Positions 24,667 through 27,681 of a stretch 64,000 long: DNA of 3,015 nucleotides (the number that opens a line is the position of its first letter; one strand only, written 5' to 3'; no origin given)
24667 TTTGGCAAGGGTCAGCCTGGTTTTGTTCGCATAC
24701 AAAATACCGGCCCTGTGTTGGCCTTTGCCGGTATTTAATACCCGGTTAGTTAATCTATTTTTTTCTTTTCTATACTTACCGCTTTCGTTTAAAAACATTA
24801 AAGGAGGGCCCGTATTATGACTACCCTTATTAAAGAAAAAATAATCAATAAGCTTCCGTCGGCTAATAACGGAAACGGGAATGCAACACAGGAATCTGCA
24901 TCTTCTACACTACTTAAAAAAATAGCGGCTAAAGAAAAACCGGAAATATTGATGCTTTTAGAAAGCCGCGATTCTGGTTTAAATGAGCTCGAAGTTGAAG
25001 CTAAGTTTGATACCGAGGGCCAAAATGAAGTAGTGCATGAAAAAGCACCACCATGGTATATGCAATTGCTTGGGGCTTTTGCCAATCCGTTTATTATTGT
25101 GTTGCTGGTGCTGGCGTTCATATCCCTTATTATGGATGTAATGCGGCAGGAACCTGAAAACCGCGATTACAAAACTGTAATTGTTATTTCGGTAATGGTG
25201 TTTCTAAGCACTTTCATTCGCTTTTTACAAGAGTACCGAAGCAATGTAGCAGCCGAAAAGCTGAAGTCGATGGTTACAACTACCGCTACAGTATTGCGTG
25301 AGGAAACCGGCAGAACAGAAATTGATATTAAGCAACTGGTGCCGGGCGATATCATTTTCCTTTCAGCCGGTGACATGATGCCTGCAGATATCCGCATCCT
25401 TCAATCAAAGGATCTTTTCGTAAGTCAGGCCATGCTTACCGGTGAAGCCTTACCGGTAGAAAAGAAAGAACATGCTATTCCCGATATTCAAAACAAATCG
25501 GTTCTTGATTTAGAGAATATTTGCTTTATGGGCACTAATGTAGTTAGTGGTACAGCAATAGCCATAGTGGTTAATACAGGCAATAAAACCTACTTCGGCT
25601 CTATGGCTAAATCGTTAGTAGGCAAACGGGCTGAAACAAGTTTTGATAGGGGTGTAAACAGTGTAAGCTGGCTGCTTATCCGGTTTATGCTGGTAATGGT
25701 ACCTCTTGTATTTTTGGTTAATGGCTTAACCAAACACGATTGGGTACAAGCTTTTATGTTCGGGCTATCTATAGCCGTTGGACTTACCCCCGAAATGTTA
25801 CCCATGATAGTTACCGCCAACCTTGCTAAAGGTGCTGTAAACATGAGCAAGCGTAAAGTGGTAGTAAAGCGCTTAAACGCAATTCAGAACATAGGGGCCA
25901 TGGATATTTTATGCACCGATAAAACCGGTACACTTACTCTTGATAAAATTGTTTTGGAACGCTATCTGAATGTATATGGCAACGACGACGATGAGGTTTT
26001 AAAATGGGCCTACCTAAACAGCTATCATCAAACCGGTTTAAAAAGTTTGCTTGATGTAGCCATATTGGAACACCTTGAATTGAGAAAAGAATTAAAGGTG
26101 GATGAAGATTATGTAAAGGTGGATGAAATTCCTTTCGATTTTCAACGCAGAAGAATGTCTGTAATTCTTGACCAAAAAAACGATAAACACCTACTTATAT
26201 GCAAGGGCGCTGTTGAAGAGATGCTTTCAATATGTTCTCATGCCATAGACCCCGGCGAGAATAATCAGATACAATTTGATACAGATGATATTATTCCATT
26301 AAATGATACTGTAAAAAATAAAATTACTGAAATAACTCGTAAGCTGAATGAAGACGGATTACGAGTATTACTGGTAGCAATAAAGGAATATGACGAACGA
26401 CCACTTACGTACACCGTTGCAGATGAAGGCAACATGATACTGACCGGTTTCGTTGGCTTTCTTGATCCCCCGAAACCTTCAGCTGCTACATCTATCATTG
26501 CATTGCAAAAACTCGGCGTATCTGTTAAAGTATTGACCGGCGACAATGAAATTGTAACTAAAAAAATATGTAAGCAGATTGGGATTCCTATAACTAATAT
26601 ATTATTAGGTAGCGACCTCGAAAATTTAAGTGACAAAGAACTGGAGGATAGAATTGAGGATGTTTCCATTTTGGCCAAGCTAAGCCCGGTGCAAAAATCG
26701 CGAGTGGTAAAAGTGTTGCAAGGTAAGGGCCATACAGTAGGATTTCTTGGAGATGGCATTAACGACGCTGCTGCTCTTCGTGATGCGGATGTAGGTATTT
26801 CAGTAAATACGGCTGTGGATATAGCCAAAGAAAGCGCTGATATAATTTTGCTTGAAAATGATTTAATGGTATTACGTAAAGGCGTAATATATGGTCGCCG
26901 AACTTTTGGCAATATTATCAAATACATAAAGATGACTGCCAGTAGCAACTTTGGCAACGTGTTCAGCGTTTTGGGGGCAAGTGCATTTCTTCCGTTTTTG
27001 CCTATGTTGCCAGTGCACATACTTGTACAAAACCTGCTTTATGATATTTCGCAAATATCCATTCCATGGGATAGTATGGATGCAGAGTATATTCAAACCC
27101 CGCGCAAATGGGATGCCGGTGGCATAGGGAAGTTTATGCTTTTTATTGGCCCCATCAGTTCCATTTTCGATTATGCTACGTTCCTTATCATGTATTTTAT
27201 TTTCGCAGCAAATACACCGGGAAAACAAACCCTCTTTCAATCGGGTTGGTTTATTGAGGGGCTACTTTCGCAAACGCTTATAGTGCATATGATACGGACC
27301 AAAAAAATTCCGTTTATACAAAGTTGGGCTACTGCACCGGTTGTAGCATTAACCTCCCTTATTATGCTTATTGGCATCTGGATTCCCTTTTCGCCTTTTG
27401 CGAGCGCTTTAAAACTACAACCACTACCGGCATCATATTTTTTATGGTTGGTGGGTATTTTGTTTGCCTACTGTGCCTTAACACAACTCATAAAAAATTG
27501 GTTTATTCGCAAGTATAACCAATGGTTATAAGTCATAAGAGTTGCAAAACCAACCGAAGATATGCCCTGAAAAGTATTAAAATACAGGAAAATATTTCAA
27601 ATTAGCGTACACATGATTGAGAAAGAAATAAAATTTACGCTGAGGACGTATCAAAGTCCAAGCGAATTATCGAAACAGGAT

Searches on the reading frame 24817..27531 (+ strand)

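Call 48: search_protein_families(library=ncbifam, proteins=[window:24817-27531:+], max_evalue=0.00001)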
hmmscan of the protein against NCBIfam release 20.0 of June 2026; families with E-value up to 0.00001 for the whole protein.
window:24817-27531:+ (904 aa): 19 families
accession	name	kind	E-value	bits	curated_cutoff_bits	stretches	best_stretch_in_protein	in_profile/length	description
NF011702.0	PRK15122.1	subfamily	0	1338.4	975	1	19-904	14-907/907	magnesium-translocating P-type ATPase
TIGR01524.1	ATPase-IIIB_Mg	equivalog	0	1280.9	610.75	1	25-903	4-867/867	magnesium-translocating P-type ATPase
TIGR01647.1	ATPase-IIIA_H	equivalog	2.6e-119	399.6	615.5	1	54-840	1-737/755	plasma-membrane proton-efflux P-type ATPase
TIGR01522.1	ATPase-IIA2_Ca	equivalog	6e-112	375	798.3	1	50-767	19-719/854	calcium-transporting P-type ATPase, PMR1-type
TIGR01116.1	ATPase-IIA1_Ca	equivalog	1.2e-90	304.8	703.4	2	87-382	4-285/799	calcium-translocating P-type ATPase, SERCA-type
TIGR01494.1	ATPase_P-type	subfamily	1.2e-83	281.1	62.3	3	123-393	1-242/478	HAD-IC family P-type ATPase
TIGR01523.1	ATPase-IID_K-Na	equivalog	2.1e-78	264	645.05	3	432-740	483-799/997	potassium/sodium efflux P-type ATPase, fungal-type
TIGR01106.1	ATPase-IIC_X-K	subfamily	4.2e-76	256.6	946.1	3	52-379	34-361/997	Na,H/K antiporter P-type ATPase subunit alpha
TIGR01517.1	ATPase-IIB_Ca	equivalog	5.6e-73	246.5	507.05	1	48-717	49-706/882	calcium-translocating P-type ATPase, PMCA-type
TIGR01525.1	ATPase-IB_hvy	subfamily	7.2e-58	196.8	346.25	2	116-595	22-430/560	heavy metal translocating P-type ATPase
TIGR01657.1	P-ATPase-V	hypoth_equivalog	4.2e-53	180.2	618.25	3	54-389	139-475/1055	ATP13A2 family polyamine export P-type ATPase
TIGR01511.1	ATPase-IB1_Cu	subfamily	2.8e-43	148.6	397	3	118-382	43-281/542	copper-translocating P-type ATPase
TIGR01512.1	ATPase-IB2_Cd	subfamily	1.9e-37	129.1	313.5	2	618-708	367-454/494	cadmium family heavy metal-translocating P-type ATPase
TIGR01497.1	kdpB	equivalog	2.8e-32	111.7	527.9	2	93-467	35-397/675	potassium-transporting ATPase subunit KdpB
NF008262.1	PRK11033.1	equivalog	3.7e-32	111.7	1005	2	145-398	219-461/731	zinc/cadmium/mercury/lead-transporting ATPase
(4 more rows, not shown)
